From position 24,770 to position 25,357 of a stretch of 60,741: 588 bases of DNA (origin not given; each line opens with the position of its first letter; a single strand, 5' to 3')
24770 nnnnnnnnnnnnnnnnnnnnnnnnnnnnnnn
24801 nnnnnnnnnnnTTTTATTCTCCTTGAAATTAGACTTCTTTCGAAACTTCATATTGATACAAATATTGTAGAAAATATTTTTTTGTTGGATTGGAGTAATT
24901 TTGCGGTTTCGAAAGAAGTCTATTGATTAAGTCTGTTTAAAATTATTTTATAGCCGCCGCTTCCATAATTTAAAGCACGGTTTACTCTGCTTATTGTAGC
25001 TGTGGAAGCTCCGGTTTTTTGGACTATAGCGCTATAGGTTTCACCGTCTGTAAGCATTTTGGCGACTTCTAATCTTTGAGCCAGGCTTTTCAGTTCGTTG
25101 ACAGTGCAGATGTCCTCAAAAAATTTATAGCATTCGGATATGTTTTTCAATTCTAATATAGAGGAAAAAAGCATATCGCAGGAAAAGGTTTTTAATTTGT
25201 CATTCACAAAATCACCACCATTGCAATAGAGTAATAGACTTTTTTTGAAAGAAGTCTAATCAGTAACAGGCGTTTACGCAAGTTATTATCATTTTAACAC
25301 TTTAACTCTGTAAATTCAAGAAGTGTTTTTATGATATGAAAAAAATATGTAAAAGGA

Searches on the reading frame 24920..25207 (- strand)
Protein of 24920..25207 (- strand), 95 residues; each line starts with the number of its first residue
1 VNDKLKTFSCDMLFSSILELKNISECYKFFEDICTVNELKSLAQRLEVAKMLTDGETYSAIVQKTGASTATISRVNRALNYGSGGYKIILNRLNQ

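Call 33: find_encoding_contigs(protein=window:24920-25174:-, flank=3000, max_places=10)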
Protein window:24920-25174:- (84 aa): 1 contig read that carries it; 1 place shown.
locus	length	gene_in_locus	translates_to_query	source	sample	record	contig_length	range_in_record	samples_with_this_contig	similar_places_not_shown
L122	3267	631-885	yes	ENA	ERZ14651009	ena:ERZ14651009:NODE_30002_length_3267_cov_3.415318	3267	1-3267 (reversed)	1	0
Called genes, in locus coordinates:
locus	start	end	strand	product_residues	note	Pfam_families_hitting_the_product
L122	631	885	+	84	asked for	PF01371:Trp_repressor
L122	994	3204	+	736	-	PF00580:UvrD-helicase, PF01443:Viral_helicase1 (faint), PF13245:AAA_19, PF13604:AAA_30 (faint), PF13361:UvrD_C, PF13538:UvrD_C_2 (faint), PF21196:PcrA_UvrD_tudor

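Call 58: search_protein_families(library=pfam, proteins=[window:24920-25207:-], max_evalue=0.001)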
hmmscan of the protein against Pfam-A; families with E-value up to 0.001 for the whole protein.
window:24920-25207:- (95 aa): 2 families
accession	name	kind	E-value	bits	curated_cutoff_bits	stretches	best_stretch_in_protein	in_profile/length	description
PF01371.25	Trp_repressor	-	5.6e-32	110.1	27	1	11-93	4-87/88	Trp repressor protein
PF13384.12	HTH_23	-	0.00033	20.8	24.6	1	41-75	3-37/50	Homeodomain-like domain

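Call 70: find_homologous_proteins(query=window:24920-25207:-, max_evalue=1e-10)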
Query window:24920-25207:- (95 aa): 7990 proteins with E <= 1e-10 among 8000 candidates; the best 120 are listed.
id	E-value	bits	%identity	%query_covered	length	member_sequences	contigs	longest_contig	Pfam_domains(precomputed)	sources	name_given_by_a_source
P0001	9.5e-54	196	99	100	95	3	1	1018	PF01371.26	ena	-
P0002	2.9e-43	163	80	100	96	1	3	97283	PF01371.26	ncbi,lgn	-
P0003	1.5e-41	158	77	100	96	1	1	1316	PF01371.26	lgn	-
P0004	1.6e-41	157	80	98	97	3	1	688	PF01371.26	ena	-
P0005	3.6e-40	153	97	80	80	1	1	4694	PF01371.26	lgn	-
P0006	5.6e-39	149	72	100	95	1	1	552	PF01371.26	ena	-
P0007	3.4e-38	147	75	100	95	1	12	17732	PF01371.26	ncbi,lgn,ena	-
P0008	4.6e-38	146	75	100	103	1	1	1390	PF01371.26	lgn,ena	-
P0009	7.0e-38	146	76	100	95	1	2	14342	PF01371.26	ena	-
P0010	7.4e-38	146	74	98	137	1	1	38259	PF01371.26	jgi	-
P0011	2.2e-37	144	77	95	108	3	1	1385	PF01371.26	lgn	-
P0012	6.1e-37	143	73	100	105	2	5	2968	PF01371.26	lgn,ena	-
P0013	1.8e-36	141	71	100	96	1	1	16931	PF01371.26,PF13384.13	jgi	-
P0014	7.4e-36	139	67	100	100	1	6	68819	PF01371.26,PF13384.13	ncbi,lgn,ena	-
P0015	1.0e-35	139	71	96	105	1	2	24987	PF01371.26,PF13384.13,PF13936.13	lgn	-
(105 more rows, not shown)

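Call 72: find_encoding_contigs(protein=P0005, flank=5000, max_places=6)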
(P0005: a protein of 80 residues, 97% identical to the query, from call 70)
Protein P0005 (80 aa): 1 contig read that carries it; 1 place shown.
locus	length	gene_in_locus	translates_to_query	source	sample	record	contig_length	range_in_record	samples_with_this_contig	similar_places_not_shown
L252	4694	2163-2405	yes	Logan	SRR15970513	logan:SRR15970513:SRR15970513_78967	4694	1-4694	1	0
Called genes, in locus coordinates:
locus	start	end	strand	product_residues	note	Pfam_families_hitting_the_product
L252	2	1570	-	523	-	?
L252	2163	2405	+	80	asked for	PF01371:Trp_repressor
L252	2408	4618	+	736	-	PF00580:UvrD-helicase, PF01443:Viral_helicase1 (faint), PF13245:AAA_19, PF13604:AAA_30 (faint), PF13361:UvrD_C, PF13538:UvrD_C_2 (faint), PF21196:PcrA_UvrD_tudor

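Call 73: find_encoding_contigs(protein=P0002, flank=6000, max_places=6)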
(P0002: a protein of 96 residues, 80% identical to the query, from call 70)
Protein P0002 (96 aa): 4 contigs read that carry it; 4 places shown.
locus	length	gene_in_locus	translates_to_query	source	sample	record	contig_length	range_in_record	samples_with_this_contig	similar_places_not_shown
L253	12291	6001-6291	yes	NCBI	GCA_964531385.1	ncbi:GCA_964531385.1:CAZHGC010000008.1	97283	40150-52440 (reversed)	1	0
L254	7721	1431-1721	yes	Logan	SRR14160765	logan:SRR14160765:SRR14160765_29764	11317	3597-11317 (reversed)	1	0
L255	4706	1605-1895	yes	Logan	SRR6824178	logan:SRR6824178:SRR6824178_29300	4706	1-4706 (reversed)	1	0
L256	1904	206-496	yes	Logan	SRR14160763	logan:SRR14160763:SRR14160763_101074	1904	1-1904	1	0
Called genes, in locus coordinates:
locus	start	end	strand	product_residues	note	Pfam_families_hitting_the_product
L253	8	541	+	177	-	PF03861:ANTAR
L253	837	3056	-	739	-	PF00580:UvrD-helicase, PF01443:Viral_helicase1 (faint), PF13245:AAA_19, PF13604:AAA_30 (faint), PF13361:UvrD_C, PF13538:UvrD_C_2 (faint), PF21196:PcrA_UvrD_tudor (weak)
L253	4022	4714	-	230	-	-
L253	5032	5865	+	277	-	PF08282:Hydrolase_3, PF12710:HAD (faint), PF00702:Hydrolase (weak), PF05116:S6PP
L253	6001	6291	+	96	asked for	PF01371:Trp_repressor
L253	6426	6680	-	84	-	PF12637:TSCPD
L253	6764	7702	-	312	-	PF14315:DUF4380 (faint)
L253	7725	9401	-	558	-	PF00565:SNase (faint), PF03934:T2SSK (faint), PF12836:HHH_3, PF14579:HHH_6 (faint), PF12836:HHH_3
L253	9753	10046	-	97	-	PF01985:CRS1_YhbY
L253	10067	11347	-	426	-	PF01018:GTP1_OBG, PF00025:Arf (faint), PF01926:MMR_HSR1, PF02421:FeoB_N, PF09269:DUF1967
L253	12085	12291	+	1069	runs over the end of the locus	PF08447:PAS_3, PF00990:GGDEF, PF00563:EAL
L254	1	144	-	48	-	?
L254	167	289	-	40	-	-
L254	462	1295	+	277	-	PF08282:Hydrolase_3, PF12710:HAD (faint), PF00702:Hydrolase (weak), PF05116:S6PP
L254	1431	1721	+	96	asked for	PF01371:Trp_repressor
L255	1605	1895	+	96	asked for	PF01371:Trp_repressor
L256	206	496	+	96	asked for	PF01371:Trp_repressor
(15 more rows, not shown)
